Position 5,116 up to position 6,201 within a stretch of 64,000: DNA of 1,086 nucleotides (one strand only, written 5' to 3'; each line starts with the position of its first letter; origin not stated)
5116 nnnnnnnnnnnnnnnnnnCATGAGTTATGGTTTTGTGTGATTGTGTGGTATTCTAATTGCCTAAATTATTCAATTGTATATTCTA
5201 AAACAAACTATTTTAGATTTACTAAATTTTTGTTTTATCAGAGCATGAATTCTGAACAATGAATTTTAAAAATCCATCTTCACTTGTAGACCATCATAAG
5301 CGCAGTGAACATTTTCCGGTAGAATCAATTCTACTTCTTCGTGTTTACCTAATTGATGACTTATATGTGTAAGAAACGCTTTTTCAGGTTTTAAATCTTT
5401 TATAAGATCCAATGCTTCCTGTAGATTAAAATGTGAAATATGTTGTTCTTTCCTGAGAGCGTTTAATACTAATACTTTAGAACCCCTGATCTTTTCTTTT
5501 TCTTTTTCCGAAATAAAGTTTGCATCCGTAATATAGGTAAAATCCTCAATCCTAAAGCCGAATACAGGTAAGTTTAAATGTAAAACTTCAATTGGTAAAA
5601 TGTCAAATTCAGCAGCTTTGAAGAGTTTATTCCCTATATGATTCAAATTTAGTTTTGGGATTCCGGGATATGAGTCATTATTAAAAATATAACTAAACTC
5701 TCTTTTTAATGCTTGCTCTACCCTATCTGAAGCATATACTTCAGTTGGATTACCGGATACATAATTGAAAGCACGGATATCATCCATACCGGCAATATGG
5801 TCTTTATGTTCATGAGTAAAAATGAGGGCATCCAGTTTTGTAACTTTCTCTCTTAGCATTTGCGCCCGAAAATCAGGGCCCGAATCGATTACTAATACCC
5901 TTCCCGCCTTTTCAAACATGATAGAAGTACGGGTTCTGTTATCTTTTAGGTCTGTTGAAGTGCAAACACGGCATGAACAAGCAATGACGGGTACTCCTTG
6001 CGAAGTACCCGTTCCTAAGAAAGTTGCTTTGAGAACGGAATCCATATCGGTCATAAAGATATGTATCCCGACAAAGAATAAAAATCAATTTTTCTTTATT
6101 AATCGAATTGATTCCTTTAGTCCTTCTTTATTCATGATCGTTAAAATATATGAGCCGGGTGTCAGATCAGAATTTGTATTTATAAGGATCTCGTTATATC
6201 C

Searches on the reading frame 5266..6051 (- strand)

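Call 76: search_protein_families(library=pfam, proteins=[window:5266-6051:-], max_evalue=0.00001)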
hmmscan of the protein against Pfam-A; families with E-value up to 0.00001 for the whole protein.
window:5266-6051:- (261 aa): 2 families
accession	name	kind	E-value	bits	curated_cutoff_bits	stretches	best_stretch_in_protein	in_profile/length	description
PF12706.13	Lactamase_B_2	-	2.6e-35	122.3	27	1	53-230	3-200/200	Beta-lactamase superfamily domain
PF00753.33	Lactamase_B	-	2.8e-09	37.6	22.7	1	42-229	7-196/196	Metallo-beta-lactamase superfamily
